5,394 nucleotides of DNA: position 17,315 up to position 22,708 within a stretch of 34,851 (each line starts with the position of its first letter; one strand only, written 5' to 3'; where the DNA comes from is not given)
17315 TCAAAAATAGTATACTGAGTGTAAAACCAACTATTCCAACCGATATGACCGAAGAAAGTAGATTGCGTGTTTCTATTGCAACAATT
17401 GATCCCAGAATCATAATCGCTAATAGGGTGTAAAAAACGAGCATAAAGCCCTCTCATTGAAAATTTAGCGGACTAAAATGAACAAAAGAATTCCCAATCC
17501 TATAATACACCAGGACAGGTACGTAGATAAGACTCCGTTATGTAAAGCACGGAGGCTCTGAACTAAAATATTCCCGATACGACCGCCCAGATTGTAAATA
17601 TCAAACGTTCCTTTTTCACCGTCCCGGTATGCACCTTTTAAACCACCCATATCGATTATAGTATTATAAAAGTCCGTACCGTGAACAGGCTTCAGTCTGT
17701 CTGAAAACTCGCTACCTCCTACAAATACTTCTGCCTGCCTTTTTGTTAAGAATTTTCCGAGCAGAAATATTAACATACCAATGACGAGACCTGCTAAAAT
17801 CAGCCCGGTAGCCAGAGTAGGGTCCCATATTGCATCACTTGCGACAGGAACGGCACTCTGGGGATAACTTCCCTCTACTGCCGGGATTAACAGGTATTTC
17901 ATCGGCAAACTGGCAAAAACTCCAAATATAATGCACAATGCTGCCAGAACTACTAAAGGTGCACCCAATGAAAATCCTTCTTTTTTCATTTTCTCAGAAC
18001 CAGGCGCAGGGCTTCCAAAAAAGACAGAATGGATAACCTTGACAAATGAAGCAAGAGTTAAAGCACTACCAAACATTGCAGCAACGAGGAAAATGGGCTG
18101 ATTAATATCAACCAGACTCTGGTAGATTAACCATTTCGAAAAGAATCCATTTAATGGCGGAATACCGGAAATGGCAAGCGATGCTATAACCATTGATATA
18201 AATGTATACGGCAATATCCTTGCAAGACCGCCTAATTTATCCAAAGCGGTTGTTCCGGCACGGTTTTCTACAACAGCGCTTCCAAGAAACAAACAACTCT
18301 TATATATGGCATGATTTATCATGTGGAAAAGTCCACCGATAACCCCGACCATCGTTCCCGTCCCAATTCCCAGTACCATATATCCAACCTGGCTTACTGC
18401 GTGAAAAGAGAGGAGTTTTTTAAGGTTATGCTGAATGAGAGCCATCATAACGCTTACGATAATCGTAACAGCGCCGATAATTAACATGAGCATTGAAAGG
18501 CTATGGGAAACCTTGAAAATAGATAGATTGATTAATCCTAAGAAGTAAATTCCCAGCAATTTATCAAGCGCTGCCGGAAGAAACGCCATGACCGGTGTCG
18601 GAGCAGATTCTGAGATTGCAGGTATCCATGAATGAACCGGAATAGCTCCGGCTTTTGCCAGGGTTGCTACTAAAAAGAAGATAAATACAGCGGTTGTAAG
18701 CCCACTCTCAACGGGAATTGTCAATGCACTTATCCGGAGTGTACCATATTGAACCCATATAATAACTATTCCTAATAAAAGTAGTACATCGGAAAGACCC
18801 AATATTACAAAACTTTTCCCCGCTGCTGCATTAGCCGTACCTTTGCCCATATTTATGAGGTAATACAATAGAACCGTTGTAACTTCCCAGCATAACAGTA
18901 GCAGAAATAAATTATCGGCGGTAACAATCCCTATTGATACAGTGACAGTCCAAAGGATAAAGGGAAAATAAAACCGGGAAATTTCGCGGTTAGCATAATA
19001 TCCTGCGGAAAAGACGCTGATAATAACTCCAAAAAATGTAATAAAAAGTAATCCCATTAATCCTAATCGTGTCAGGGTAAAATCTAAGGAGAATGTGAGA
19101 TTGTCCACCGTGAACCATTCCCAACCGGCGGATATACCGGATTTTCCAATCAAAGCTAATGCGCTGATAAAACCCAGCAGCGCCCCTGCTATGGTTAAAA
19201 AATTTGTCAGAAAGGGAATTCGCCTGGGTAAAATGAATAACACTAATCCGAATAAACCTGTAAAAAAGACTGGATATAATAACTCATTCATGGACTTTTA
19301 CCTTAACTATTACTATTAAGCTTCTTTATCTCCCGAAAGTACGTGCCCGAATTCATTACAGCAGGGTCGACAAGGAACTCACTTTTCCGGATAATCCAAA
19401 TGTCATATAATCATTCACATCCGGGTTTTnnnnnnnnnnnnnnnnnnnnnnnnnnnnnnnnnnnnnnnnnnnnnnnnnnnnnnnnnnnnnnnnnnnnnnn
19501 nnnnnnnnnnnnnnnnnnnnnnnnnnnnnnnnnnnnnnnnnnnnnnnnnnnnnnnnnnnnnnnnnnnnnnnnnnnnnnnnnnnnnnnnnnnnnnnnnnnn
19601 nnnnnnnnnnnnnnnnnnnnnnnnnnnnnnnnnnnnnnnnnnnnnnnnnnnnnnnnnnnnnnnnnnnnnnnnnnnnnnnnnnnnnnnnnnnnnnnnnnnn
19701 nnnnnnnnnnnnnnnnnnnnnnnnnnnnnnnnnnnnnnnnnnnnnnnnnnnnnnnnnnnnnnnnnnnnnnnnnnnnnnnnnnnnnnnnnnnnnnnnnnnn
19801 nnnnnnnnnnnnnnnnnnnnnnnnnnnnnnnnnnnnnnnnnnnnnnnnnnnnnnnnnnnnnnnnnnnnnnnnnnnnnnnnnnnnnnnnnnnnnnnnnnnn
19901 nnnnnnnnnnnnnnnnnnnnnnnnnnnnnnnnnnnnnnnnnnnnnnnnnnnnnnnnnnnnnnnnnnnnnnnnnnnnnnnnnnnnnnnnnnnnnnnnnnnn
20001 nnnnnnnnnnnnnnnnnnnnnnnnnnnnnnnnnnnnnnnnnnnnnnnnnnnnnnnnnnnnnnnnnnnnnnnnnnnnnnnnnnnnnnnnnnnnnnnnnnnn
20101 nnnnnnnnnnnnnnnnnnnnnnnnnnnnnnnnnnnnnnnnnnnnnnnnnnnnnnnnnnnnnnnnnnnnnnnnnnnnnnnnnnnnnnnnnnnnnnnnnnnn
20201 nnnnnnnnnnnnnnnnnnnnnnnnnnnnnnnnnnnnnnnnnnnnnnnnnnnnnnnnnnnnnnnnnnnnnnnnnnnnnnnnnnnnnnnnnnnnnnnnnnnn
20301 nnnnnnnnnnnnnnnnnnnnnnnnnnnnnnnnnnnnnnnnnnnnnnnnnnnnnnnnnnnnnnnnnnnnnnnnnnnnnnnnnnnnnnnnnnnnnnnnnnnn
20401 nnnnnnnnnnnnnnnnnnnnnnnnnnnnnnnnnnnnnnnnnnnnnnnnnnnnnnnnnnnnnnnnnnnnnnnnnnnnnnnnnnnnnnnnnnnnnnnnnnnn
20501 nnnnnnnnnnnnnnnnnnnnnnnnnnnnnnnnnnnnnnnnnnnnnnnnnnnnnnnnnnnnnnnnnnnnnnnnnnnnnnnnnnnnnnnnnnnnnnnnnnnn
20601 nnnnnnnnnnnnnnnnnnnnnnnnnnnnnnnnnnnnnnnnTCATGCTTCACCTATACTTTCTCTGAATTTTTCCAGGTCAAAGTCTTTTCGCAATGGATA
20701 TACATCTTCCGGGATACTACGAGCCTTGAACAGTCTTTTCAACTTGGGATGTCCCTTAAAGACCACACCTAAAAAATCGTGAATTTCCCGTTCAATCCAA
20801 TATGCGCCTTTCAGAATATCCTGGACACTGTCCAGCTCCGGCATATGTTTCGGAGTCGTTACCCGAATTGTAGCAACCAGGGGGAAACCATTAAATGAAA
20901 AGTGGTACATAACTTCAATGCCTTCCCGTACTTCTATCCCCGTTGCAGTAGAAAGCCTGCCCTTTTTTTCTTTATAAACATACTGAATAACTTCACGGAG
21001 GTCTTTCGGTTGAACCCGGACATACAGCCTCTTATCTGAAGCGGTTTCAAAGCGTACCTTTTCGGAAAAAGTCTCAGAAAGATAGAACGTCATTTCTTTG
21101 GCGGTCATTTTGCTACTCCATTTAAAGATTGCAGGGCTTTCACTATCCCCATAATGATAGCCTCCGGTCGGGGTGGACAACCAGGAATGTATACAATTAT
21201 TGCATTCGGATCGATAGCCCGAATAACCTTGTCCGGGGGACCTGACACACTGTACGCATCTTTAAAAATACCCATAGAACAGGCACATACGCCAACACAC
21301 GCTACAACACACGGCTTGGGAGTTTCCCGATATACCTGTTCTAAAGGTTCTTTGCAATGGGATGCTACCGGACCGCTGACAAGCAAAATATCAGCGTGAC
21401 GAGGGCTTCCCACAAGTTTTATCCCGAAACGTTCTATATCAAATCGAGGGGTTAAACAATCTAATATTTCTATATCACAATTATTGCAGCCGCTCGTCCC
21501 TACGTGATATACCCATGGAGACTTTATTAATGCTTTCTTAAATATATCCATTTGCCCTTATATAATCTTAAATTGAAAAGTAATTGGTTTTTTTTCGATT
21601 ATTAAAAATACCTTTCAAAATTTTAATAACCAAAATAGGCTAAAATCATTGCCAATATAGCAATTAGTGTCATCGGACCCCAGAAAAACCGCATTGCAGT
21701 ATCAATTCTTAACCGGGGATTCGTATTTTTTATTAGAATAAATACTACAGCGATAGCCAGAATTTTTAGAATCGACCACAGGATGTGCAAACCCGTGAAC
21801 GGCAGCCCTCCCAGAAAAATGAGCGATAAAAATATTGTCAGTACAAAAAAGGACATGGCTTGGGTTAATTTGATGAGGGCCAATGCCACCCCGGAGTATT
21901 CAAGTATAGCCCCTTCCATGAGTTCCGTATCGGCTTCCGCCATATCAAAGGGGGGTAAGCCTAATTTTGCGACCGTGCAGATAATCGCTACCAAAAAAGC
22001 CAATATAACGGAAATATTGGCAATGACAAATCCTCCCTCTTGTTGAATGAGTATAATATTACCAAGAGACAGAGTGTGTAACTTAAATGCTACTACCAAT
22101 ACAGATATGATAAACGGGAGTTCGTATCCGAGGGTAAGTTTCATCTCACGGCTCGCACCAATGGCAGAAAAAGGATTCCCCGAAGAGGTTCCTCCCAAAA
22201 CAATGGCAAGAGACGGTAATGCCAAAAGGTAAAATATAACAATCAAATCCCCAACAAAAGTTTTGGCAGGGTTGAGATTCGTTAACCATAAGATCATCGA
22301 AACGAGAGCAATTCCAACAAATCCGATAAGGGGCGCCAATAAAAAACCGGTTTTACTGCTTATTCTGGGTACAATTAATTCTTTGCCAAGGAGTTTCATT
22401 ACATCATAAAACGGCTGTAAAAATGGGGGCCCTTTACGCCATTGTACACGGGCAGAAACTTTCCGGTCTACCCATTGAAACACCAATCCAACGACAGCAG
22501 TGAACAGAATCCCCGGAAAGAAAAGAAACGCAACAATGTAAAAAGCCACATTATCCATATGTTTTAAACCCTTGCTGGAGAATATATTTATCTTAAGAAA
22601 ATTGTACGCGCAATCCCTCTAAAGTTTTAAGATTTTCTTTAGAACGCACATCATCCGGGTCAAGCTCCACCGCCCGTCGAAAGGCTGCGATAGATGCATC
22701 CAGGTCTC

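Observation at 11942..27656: Nineteen-gene operon: FHL-like group-4 hydrogenase, complete Mrp module and an unusual electron-input module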

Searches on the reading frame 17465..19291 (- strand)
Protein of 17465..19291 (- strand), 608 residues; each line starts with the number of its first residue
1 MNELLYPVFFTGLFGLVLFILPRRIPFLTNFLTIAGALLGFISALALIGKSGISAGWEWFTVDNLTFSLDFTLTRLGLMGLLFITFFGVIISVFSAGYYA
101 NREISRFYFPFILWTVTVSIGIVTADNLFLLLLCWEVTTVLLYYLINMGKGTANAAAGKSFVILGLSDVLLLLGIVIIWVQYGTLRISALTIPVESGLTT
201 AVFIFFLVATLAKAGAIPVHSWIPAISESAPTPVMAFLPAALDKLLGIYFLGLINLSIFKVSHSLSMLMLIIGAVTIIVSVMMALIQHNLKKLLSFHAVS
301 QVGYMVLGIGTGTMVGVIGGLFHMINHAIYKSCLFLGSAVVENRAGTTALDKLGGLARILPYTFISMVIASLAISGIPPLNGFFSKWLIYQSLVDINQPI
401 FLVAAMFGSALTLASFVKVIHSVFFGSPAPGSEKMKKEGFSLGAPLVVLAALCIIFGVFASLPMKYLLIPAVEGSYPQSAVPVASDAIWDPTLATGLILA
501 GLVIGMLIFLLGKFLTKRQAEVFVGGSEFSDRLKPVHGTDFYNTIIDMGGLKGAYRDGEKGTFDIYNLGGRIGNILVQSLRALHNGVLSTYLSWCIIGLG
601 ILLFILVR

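Call 4: search_protein_families(library=pfam, proteins=[window:17465-19291:-], max_evalue=0.001)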
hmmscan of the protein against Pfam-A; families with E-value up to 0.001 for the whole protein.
window:17465-19291:- (608 aa): 2 families
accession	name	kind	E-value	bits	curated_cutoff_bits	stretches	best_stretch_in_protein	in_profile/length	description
PF00361.26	Proton_antipo_M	-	3e-54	184.7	21.5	1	125-412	1-294/294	NADH:quinone oxidoreductase/Mrp antiporter, TM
PF00662.26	Proton_antipo_N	-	2.5e-05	24.5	24.5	1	59-108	1-51/51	NADH-Ubiquinone oxidoreductase (complex I), chain 5 N-terminus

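Call 9: search_protein_families(library=ncbifam, proteins=[window:17465-19291:-], max_evalue=0.00001)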
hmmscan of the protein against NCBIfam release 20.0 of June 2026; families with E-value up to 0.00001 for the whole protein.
window:17465-19291:- (608 aa): 74 families (the best 25 are shown)
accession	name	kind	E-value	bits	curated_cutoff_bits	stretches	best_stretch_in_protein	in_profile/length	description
NF006240.0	PRK08376.1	subfamily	1.2e-77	262.1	662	1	71-473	86-505/521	putative monovalent cation/H+ antiporter subunit D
NF006419.0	PRK08668.1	equivalog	8e-76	256.1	617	1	29-604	25-610/613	NADH dehydrogenase subunit M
NF005141.0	PRK06590.1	equivalog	1.4e-74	252.1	556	1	26-607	28-610/615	NADH-quinone oxidoreductase subunit L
TIGR01974.1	NDH_I_L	subfamily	2.5e-69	234.8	407.5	1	33-605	40-628/630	NADH-quinone oxidoreductase subunit L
NF005097.0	PRK06525.1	equivalog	1.6e-63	215.1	430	1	47-460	49-475/480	hydrogenase 4 subunit D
NF009287.0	PRK12647.1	equivalog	3.4e-63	214.4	937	1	41-517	43-523/773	putative monovalent cation/H+ antiporter subunit A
NF009288.0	PRK12648.1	equivalog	2.4e-62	211.3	1104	1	28-519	31-530/954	monovalent cation/H+ antiporter subunit A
NF005086.0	PRK06521.1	equivalog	4.1e-61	207.3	667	1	10-467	17-499/669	hydrogenase 4 subunit B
NF009284.0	PRK12644.1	equivalog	2.9e-59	201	962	1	54-522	55-532/975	Na+/H+ antiporter subunit A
NF009289.0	PRK12649.1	equivalog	1.8e-56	192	1117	1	6-547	13-564/789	putative monovalent cation/H+ antiporter subunit A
NF009310.0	PRK12668.1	equivalog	3.1e-54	184.8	564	1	3-470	5-444/584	Na(+)/H(+) antiporter subunit D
NF006236.0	PRK08375.1-1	equivalog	9.8e-52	176.5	663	1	6-465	11-486/493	putative monovalent cation/H+ antiporter subunit D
NF009290.0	PRK12650.1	equivalog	3e-51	174.4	980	1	52-468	57-480/966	DUF4040 family protein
NF009306.0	PRK12663.1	equivalog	6.7e-51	173.6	542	1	6-462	8-469/498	Na+/H+ antiporter subunit D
NF004920.0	PRK06277.1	equivalog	1.3e-50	172.6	578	1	43-467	40-468/478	energy conserving hydrogenase EhbF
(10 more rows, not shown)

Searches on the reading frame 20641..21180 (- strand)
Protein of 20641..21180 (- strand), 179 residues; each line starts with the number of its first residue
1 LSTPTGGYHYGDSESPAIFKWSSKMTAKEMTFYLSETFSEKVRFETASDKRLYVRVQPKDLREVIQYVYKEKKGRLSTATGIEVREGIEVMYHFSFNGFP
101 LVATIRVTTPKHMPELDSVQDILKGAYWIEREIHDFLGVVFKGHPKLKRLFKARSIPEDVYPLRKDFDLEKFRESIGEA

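Call 4: search_protein_families(library=pfam, proteins=[window:20641-21180:-], max_evalue=0.001)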
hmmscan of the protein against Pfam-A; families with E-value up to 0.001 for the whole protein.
window:20641-21180:- (179 aa): 1 family
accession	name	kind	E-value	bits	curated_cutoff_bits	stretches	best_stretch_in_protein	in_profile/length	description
PF00329.25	Complex1_30kDa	-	1.6e-26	93.7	22.5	1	54-172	1-123/124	Respiratory-chain NADH dehydrogenase, 30 Kd subunit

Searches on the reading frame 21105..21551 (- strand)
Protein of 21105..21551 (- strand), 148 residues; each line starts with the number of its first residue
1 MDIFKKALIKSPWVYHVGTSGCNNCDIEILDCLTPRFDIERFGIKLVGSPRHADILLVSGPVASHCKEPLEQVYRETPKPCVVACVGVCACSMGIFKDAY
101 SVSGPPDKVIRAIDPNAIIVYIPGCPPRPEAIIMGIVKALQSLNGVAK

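Call 4: search_protein_families(library=pfam, proteins=[window:21105-21551:-], max_evalue=0.001)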
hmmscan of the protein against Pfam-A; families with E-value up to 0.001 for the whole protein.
window:21105-21551:- (148 aa): 1 family
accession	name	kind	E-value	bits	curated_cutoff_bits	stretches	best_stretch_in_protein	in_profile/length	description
PF01058.29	Oxidored_q6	-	1.4e-24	86.7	27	1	22-138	1-127/128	NADH ubiquinone oxidoreductase, 20 Kd subunit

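Call 9: search_protein_families(library=ncbifam, proteins=[window:21105-21551:-], max_evalue=0.00001)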
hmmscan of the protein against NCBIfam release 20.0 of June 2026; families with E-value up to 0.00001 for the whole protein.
window:21105-21551:- (148 aa): 12 families
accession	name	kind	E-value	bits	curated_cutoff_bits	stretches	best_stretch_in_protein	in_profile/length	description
NF005012.1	PRK06411.1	subfamily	4.9e-31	107.5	116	1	4-140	28-155/166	NADH-quinone oxidoreductase subunit NuoB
TIGR01957.1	nuoB_fam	subfamily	2.5e-28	98.8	142.7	1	10-140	17-139/145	NADH-quinone oxidoreductase subunit B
NF011395.0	PRK14820.1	equivalog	3.5e-26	92.1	263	1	10-142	33-155/180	NADH-quinone oxidoreductase subunit B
NF011393.0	PRK14818.1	equivalog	3.5e-24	85.3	255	1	19-139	37-151/173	NADH dehydrogenase subunit B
NF011394.0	PRK14819.1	equivalog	5.3e-23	81.9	312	1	21-137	39-150/264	NADH-quinone oxidoreductase subunit B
NF009808.0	PRK13292.1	equivalog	1.1e-22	79.7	1156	1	10-138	25-144/791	NADH-quinone oxidoreductase subunit B/C/D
NF011391.0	PRK14816.1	equivalog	2.1e-22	79.7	283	1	13-138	55-172/196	NADH-quinone oxidoreductase subunit B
NF011390.0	PRK14815.1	equivalog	6.7e-22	77.7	281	1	21-140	41-154/183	NADH dehydrogenase subunit B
NF011388.0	PRK14813.1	equivalog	2.8e-21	76.2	294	1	10-139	28-149/189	NADH dehydrogenase subunit B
NF011392.0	PRK14817.1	equivalog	4.6e-21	75.3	271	1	23-138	46-155/182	NADH-quinone oxidoreductase subunit B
NF011389.0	PRK14814.1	equivalog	2.7e-20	73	285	1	11-142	34-156/186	NADH dehydrogenase subunit B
NF045520.1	H2_NiFeSe_small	exception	2.8e-07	30.2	470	0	77-144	141-210/314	NiFeSe hydrogenase small subunit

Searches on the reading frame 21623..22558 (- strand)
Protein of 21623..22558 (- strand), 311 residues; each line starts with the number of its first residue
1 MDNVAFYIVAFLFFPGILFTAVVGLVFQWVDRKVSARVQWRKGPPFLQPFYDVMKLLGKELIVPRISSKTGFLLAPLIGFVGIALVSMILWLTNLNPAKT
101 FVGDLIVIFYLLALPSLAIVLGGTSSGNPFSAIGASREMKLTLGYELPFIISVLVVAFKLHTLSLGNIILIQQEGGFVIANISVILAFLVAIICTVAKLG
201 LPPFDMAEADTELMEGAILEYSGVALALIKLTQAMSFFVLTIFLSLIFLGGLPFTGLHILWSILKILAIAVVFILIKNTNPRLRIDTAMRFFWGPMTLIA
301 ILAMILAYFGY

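Call 4: search_protein_families(library=pfam, proteins=[window:21623-22558:-], max_evalue=0.001)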
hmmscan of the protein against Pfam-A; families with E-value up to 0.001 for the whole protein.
window:21623-22558:- (311 aa): 1 family
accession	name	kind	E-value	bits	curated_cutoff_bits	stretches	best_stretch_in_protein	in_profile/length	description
PF00146.26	NADHdh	-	1.3e-70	238.6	27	1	18-307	8-297/298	NADH dehydrogenase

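Call 9: search_protein_families(library=ncbifam, proteins=[window:21623-22558:-], max_evalue=0.00001)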
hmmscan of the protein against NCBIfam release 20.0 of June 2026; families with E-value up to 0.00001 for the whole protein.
window:21623-22558:- (311 aa): 7 families
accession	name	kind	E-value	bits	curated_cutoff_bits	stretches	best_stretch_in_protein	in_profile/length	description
NF004741.0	PRK06076.1-2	equivalog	2.5e-57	194.6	305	1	6-308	19-330/337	NADH-quinone oxidoreductase subunit NuoH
NF004745.0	PRK06076.1-6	equivalog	6.7e-33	114.3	450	1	24-303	29-325/341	NADH-quinone oxidoreductase subunit NuoH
NF004740.0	PRK06076.1-1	equivalog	1.9e-32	113.1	399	1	20-303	25-315/325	NADH-quinone oxidoreductase subunit NuoH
NF040610.1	F420_dehyd_FpoH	exception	2.6e-30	105.9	475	1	19-306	24-331/339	F420H2 dehydrogenase subunit FpoH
NF004742.0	PRK06076.1-3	equivalog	1.9e-28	99.7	531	1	29-304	45-341/356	NADH-quinone oxidoreductase subunit NuoH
NF004743.0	PRK06076.1-4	equivalog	3.4e-28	98.7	494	1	17-301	24-332/433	NADH-quinone oxidoreductase subunit NuoH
NF004744.0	PRK06076.1-5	equivalog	4.6e-28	98.4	542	1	17-254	37-282/372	NADH-quinone oxidoreductase subunit NuoH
